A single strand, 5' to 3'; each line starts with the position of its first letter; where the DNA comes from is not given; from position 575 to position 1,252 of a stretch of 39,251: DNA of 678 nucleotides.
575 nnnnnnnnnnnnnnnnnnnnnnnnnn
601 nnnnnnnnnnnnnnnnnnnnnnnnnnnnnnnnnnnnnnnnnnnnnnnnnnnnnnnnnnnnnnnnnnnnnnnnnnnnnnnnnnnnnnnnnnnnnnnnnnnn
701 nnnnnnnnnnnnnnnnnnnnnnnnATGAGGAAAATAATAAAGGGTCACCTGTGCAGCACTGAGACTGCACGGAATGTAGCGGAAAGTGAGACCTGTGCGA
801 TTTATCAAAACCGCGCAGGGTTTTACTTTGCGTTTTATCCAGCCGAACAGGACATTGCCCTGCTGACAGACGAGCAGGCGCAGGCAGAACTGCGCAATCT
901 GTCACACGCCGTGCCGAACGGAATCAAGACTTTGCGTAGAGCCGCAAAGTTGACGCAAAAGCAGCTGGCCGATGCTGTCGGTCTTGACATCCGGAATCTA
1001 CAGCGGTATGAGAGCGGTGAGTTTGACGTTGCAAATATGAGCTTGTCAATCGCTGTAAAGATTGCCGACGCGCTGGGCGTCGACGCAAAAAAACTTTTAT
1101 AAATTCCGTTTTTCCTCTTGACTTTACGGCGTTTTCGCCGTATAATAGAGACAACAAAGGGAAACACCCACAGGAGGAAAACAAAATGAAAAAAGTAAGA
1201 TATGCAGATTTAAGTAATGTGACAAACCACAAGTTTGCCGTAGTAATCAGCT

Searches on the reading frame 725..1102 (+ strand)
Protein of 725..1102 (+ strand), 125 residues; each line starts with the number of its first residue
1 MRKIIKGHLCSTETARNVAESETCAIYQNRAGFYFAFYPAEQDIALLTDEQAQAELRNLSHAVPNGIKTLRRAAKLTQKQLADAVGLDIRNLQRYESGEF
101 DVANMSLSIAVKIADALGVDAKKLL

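Call 15: search_protein_families(library=pfam, proteins=[window:725-1102:+], max_evalue=0.01)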
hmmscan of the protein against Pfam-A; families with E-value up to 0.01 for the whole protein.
window:725-1102:+ (125 aa): 7 families
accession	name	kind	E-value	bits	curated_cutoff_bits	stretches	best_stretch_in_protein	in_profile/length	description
PF01381.28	HTH_3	-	6.3e-11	42.6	23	1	67-121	1-52/55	Helix-turn-helix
PF13560.12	HTH_31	-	1.2e-07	32.3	27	1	68-121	7-58/64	Helix-turn-helix domain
PF12844.13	HTH_19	-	1.3e-07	31.9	30.2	1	67-125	4-59/64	Helix-turn-helix domain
PF13443.12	HTH_26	-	6e-05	23.6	22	1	68-120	3-53/63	Cro/C1-type HTH DNA-binding domain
PF20432.4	Xre-like-HTH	-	0.00027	21.6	25.8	1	68-98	16-48/63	Antitoxin Xre-like helix-turn-helix domain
PF13412.12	HTH_24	-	0.0031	17.5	21.9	1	68-95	10-37/48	Winged helix-turn-helix DNA-binding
PF15731.11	MqsA_antitoxin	-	0.0036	17.8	30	1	58-101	65-108/131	Antitoxin component of bacterial toxin-antitoxin system, MqsA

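Call 16: find_encoding_contigs(protein=window:725-1102:+, flank=5000, max_places=10)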
Protein window:725-1102:+ (125 aa): 3 contigs read that carry it; 1 place shown.
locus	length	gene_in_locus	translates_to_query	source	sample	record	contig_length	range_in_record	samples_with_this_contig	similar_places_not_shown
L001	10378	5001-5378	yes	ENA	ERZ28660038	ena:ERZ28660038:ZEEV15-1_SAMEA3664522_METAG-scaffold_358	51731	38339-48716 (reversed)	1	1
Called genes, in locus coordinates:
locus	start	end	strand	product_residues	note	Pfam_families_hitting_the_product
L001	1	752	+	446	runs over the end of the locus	PF01943:Polysacc_synt (faint), PF01554:MatE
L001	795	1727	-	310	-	PF03547:Mem_trans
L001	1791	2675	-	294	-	PF04055:Radical_SAM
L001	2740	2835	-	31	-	-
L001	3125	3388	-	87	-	-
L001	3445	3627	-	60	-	-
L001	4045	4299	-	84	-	-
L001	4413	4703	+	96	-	-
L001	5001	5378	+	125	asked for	PF01381:HTH_3, PF12844:HTH_19, PF13560:HTH_31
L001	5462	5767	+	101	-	-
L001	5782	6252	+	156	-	-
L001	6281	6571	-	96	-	-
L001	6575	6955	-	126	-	-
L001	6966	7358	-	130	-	-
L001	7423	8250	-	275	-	-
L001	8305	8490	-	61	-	-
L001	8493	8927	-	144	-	-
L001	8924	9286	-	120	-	-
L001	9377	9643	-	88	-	-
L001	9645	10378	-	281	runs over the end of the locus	-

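Call 18: find_related_loci(query=window:725-1102:+, collection=viral_contigs, flank=3000)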
Query window:725-1102:+ (125 aa) in viral_contigs; peptide patterns used: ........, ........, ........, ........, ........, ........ (x = any residue, [..] = any of these).
21 stretches matched a pattern; 1 encode a relative of the query (tblastn E <= 1e-3); 1 distinct loci.
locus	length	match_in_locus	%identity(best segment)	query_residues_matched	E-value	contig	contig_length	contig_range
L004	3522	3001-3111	43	67-103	4e-7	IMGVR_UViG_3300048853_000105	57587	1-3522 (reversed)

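Call 26: find_homologous_proteins(query=window:725-1102:+, max_evalue=0.00001)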
Query window:725-1102:+ (125 aa): 38 proteins with E <= 0.00001 among 68 candidates.
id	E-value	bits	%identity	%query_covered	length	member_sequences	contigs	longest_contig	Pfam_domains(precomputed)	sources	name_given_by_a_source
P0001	1.4e-68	246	91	100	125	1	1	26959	PF12844.14,PF01381.29,PF13560.13,PF13443.13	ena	-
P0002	5.1e-68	244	90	100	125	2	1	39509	PF12844.14,PF01381.29,PF13560.13,PF13443.13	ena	-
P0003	1.0e-67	243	91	100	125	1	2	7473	PF12844.14,PF01381.29,PF13560.13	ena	-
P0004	1.1e-67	243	93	100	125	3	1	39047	PF12844.14,PF01381.29,PF13560.13,PF13443.13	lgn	-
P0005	1.5e-67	242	93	100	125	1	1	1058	PF12844.14,PF01381.29,PF13560.13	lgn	-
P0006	2.8e-67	241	90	100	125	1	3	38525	PF12844.14,PF01381.29,PF13560.13,PF13443.13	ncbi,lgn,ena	-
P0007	3.7e-67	241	90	100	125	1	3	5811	PF12844.14,PF01381.29,PF13560.13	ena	-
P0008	1.0e-66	240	88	100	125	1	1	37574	PF12844.14,PF01381.29,PF13560.13,PF13443.13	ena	-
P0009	2.6e-66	238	90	100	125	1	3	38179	PF12844.14,PF01381.29,PF13560.13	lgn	-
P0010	3.8e-66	238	90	100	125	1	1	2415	PF12844.14,PF01381.29,PF13560.13,PF13443.13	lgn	-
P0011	3.9e-66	238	90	100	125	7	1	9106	PF12844.14,PF01381.29,PF13560.13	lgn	-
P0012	5.3e-66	237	87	100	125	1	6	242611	PF12844.14,PF01381.29,PF13560.13,PF13443.13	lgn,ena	-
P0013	1.0e-65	236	89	100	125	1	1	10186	PF12844.14,PF01381.29,PF13560.13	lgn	-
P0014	1.0e-64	233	90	100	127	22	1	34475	PF12844.14,PF01381.29,PF13560.13,PF13443.13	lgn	-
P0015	1.3e-64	233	88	100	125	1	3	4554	PF01381.29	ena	-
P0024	3.8e-61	222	84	100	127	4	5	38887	PF12844.14,PF01381.29,PF13560.13,PF13443.13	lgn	-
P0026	4.6e-55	202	80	100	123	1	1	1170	PF12844.14,PF01381.29,PF13560.13,PF13443.13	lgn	-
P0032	1.6e-42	162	65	100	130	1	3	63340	PF12844.14,PF01381.29,PF13560.13,PF13443.13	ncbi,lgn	-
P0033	3.8e-42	161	66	100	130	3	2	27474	PF12844.14,PF01381.29,PF13560.13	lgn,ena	-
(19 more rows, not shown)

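Call 27: find_encoding_contigs(protein=P0032, flank=4000, max_places=6)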
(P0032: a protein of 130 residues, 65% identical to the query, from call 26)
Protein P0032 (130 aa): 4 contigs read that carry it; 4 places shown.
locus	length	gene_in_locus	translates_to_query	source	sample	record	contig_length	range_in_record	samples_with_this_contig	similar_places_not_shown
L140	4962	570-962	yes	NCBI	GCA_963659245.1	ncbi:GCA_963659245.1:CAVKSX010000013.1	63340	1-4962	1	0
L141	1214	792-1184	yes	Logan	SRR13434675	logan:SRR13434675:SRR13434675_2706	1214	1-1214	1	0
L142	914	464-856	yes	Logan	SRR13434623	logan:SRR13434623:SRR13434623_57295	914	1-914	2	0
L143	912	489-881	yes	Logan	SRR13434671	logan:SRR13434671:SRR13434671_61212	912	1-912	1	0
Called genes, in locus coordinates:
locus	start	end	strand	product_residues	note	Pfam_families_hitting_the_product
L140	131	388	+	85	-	-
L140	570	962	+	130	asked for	PF13443:HTH_26 (faint), PF01381:HTH_3, PF12844:HTH_19, PF13560:HTH_31 (weak)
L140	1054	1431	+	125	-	-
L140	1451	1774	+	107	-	-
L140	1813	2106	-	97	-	-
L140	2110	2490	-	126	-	-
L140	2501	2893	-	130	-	-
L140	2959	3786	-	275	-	-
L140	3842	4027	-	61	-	-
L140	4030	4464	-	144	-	-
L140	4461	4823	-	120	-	-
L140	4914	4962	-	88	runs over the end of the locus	PF08281:Sigma70_r4_2 (weak)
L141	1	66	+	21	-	?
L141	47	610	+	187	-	-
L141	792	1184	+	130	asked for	PF13443:HTH_26 (faint), PF01381:HTH_3, PF12844:HTH_19, PF13560:HTH_31 (weak)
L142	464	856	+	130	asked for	PF13443:HTH_26 (faint), PF01381:HTH_3, PF12844:HTH_19, PF13560:HTH_31 (weak)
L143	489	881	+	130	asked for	PF13443:HTH_26 (faint), PF01381:HTH_3, PF12844:HTH_19, PF13560:HTH_31 (weak)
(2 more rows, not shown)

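Call 28: find_encoding_contigs(protein=P0033, flank=4000, max_places=6)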
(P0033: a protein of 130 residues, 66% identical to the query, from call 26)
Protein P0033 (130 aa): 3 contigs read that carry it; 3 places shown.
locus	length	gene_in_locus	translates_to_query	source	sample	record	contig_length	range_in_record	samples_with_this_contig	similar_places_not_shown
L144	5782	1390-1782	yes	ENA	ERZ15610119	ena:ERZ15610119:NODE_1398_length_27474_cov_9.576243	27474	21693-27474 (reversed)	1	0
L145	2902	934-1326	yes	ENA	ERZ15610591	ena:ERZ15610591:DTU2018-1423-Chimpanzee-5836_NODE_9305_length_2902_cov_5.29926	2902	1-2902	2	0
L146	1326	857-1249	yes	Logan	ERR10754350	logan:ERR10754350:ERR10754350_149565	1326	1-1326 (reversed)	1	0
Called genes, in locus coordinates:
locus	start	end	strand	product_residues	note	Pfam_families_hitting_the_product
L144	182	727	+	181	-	-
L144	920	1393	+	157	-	-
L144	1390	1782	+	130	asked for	PF01381:HTH_3, PF12844:HTH_19, PF13560:HTH_31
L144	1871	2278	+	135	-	-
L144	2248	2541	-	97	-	-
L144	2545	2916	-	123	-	-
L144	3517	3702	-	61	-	-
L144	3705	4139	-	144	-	-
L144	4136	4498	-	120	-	-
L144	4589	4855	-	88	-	PF08281:Sigma70_r4_2 (weak)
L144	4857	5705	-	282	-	-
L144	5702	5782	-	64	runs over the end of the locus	PF16945:Phage_r1t_holin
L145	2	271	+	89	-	?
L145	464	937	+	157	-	-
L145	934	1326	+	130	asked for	PF01381:HTH_3, PF12844:HTH_19, PF13560:HTH_31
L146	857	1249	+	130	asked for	PF01381:HTH_3, PF12844:HTH_19, PF13560:HTH_31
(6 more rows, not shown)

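Call 29: find_encoding_contigs(protein=P0012, flank=4000, max_places=6)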
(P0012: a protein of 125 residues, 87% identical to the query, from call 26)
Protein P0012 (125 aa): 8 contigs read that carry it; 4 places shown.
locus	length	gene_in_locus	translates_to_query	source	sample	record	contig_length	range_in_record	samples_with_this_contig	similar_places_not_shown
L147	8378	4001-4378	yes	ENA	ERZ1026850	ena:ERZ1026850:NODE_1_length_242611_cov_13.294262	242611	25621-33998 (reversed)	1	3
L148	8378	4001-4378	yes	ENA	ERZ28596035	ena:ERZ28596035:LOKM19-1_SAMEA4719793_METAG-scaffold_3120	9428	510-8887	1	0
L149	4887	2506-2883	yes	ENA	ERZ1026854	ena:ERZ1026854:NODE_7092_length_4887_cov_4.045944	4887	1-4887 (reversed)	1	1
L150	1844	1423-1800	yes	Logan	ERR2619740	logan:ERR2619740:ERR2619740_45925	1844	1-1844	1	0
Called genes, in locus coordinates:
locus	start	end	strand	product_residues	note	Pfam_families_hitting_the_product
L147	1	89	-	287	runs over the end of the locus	PF01905:DevR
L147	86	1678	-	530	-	PF09706:Cas_CXXC_CXXC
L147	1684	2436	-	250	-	PF01881:Cas_Cas6_C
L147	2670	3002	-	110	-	-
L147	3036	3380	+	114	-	-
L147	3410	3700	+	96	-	-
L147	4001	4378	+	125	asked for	PF01381:HTH_3, PF12844:HTH_19 (weak), PF13443:HTH_26 (weak), PF13560:HTH_31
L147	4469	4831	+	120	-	-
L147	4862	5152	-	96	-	-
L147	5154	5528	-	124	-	-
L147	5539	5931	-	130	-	-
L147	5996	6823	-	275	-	-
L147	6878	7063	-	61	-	-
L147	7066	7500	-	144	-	-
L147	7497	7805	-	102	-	-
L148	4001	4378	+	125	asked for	PF01381:HTH_3, PF12844:HTH_19 (weak), PF13443:HTH_26 (weak), PF13560:HTH_31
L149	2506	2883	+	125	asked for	PF01381:HTH_3, PF12844:HTH_19 (weak), PF13443:HTH_26 (weak), PF13560:HTH_31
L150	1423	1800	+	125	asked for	PF01381:HTH_3, PF12844:HTH_19 (weak), PF13443:HTH_26 (weak), PF13560:HTH_31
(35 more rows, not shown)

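Call 30: find_encoding_contigs(protein=P0024, flank=4000, max_places=6)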
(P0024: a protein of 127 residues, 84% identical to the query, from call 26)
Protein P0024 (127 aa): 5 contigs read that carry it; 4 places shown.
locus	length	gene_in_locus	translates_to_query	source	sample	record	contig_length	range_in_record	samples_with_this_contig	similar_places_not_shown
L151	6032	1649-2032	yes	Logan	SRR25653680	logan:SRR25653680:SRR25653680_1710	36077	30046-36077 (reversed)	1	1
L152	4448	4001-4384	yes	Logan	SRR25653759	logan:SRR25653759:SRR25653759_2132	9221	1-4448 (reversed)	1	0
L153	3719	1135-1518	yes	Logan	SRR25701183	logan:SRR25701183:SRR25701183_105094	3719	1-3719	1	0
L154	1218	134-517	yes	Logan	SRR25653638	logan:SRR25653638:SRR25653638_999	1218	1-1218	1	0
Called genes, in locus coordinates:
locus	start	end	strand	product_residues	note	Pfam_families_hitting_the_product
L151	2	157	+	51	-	?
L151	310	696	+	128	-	-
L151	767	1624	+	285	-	-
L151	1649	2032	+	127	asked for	PF12844:HTH_19, PF13443:HTH_26 (weak), PF01381:HTH_3, PF13560:HTH_31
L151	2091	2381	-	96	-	-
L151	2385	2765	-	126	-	-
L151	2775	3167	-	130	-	-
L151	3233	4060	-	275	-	-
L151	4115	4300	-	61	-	-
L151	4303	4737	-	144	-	-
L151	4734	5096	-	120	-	-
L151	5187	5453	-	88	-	-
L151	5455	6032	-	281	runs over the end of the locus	-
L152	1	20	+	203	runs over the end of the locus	PF12844:HTH_19 (weak), PF13413:HTH_25 (faint), PF24250:HVO_2718 (faint), PF01381:HTH_3, PF12844:HTH_19, PF13560:HTH_31 (weak)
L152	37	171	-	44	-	-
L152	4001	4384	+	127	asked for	PF12844:HTH_19, PF13443:HTH_26 (weak), PF01381:HTH_3, PF13560:HTH_31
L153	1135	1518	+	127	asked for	PF12844:HTH_19, PF13443:HTH_26 (weak), PF01381:HTH_3, PF13560:HTH_31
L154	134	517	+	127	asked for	PF12844:HTH_19, PF13443:HTH_26 (weak), PF01381:HTH_3, PF13560:HTH_31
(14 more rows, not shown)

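Call 35: find_encoding_contigs(protein=P0008, flank=2500, max_places=8)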
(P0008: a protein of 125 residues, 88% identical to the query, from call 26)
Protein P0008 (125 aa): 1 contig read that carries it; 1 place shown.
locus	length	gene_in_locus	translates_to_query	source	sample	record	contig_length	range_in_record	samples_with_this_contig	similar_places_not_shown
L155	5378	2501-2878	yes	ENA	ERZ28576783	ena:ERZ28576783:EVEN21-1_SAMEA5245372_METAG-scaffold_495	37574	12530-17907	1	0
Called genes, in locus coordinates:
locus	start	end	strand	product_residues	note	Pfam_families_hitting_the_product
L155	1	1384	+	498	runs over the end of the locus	PF00239:Resolvase, PF07508:Recombinase, PF13408:Zn_ribbon_recom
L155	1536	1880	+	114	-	-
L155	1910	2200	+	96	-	-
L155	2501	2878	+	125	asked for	PF01381:HTH_3, PF12844:HTH_19 (weak), PF13443:HTH_26 (weak), PF13560:HTH_31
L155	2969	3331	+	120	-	-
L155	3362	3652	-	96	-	-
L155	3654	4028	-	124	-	-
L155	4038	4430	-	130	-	-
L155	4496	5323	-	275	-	-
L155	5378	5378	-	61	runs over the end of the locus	-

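Call 36: find_encoding_contigs(protein=P0006, flank=2500, max_places=8)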
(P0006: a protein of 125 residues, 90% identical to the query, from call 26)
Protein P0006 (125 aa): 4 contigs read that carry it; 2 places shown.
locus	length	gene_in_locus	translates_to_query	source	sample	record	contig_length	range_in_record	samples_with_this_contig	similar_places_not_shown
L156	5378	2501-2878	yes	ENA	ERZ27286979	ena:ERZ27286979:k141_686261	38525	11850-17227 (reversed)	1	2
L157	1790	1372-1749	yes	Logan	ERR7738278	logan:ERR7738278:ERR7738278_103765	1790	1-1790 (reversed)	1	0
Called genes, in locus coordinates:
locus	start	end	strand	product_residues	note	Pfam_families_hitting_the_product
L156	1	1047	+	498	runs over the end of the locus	PF00239:Resolvase, PF07508:Recombinase, PF13408:Zn_ribbon_recom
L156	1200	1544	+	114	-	-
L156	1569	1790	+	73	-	-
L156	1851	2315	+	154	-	-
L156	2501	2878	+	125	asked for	PF01381:HTH_3, PF12844:HTH_19 (weak), PF13443:HTH_26 (faint), PF13560:HTH_31 (weak)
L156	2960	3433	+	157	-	-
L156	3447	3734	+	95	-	-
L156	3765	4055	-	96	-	-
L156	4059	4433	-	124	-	-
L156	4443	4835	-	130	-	-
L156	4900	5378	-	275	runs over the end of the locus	-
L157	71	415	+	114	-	-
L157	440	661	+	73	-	-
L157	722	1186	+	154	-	-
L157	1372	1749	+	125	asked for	PF01381:HTH_3, PF12844:HTH_19 (weak), PF13443:HTH_26 (faint), PF13560:HTH_31 (weak)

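Call 37: find_encoding_contigs(protein=P0026, flank=2500, max_places=8)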
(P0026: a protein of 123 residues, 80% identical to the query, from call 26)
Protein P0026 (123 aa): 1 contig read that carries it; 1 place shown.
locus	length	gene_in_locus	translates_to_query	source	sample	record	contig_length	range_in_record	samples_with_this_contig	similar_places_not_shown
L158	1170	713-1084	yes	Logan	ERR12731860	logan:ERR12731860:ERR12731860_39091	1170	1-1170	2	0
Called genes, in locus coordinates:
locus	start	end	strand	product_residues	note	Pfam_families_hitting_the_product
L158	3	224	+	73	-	?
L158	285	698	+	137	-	PF08281:Sigma70_r4_2 (faint), PF13384:HTH_23 (faint), PF13518:HTH_28 (faint), PF13936:HTH_38 (faint)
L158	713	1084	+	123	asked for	PF01381:HTH_3, PF12844:HTH_19, PF13443:HTH_26 (weak), PF13560:HTH_31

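Call 39: find_encoding_contigs(protein=P0012, flank=10000, max_places=2)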
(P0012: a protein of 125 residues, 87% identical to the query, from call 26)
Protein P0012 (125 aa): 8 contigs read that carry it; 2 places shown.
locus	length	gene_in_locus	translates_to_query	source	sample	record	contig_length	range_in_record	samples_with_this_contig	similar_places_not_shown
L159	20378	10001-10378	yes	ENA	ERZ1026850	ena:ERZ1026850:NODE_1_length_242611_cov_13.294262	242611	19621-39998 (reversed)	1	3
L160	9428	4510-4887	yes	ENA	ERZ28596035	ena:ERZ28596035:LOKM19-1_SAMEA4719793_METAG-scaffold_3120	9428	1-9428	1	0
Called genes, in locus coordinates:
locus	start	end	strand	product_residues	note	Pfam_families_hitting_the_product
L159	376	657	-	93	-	PF09827:CRISPR_Cas2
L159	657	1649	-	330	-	PF01867:Cas_Cas1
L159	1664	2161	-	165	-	PF01930:Cas_Cas4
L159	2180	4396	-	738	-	PF18019:Cas3_HD (weak), PF00270:DEAD, PF00271:Helicase_C (weak), PF22590:Cas3-like_C_2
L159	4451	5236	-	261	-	PF09704:Cas_Cas5d (weak)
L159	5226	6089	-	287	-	PF01905:DevR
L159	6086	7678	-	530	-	PF09706:Cas_CXXC_CXXC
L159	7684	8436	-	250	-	PF01881:Cas_Cas6_C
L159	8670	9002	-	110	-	-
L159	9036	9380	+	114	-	-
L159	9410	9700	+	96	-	-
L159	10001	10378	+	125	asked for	PF01381:HTH_3, PF12844:HTH_19 (weak), PF13443:HTH_26 (weak), PF13560:HTH_31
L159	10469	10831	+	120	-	-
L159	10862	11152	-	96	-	-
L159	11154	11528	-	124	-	-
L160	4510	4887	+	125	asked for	PF01381:HTH_3, PF12844:HTH_19 (weak), PF13443:HTH_26 (weak), PF13560:HTH_31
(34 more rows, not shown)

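Call 73: search_protein_families(library=phrogs, proteins=[window:725-1102:+], max_evalue=0.001)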
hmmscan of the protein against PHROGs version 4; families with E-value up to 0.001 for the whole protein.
window:725-1102:+ (125 aa): 14 families
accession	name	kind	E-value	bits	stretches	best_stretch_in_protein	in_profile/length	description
phrog_3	-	transcription regulation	6.6e-09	37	1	57-120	83-141/430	transcriptional repressor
phrog_8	-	transcription regulation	2.1e-08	35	1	65-125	165-216/346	transcriptional regulator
phrog_1373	-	transcription regulation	2.8e-08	34.9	1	57-122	60-120/166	transcriptional regulator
phrog_4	-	transcription regulation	1.3e-07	31.9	1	65-124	139-191/400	transcriptional repressor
phrog_5823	-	transcription regulation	1e-05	25.9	1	66-124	10-66/404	transcriptional regulator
phrog_4836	-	transcription regulation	1.6e-05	25.6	1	47-124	61-134/194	CII-like regulator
phrog_2439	-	transcription regulation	1.8e-05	24.8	1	64-122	9-64/367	transcriptional regulator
phrog_2328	-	transcription regulation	3.3e-05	24.7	1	67-122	20-72/128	transcriptional repressor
phrog_7241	-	transcription regulation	4e-05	24.7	1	42-124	34-120/122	transcriptional regulator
phrog_2104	-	unknown function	0.00011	23.4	1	52-98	29-75/103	-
phrog_35195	-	unknown function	0.00012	22.7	1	63-124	3-62/159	-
phrog_147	-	transcription regulation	0.00017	22.9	1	64-102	6-45/100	transcriptional regulator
phrog_24325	-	transcription regulation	0.0005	21.4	1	63-122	53-110/133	transcriptional regulator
phrog_7950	-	transcription regulation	0.00061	20.8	1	63-97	8-42/68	transcriptional repressor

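Call 100: find_homologous_proteins(query=L001:1791-2675:-, max_evalue=1e-30)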
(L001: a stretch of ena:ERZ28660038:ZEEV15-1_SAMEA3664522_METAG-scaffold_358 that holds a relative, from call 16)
Query L001:1791-2675:- (294 aa): 447 proteins with E <= 1e-30 among 3121 candidates; the best 120 are listed.
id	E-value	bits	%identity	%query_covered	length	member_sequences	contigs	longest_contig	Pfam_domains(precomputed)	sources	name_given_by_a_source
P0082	1.4e-189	646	98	100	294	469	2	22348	PF04055.28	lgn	-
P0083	2.4e-188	642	99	100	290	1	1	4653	PF04055.28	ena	-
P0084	7.5e-177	605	99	93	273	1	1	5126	PF04055.28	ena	-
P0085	1.2e-167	574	98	90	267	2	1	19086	PF04055.28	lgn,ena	-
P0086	1.2e-160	552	82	100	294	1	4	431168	PF04055.28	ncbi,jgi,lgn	ncbi:MAG: radical SAM protein [Ruminococcus sp.]|jgi:radical SAM superfamily enzyme YgiQ (UPF0313 fa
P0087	1.7e-158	544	87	100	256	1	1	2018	PF04055.28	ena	-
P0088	1.9e-157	541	81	100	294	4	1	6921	PF04055.28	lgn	-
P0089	3.1e-152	524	80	100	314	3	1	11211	PF04055.28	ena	-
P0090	5.1e-147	507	76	100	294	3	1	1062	PF04055.28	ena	-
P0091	1.6e-131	456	67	100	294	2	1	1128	PF04055.28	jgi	-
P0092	3.8e-129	448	66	100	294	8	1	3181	PF04055.28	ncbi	-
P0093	2.6e-126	439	66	100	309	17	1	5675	PF04055.28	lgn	-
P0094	9.7e-126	437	67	100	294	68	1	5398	PF04055.28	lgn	-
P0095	2.4e-125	436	66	100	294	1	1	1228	PF04055.28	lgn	-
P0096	2.8e-125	435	66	100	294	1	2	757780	PF04055.28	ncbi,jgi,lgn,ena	jgi:radical SAM superfamily enzyme YgiQ (UPF0313 family)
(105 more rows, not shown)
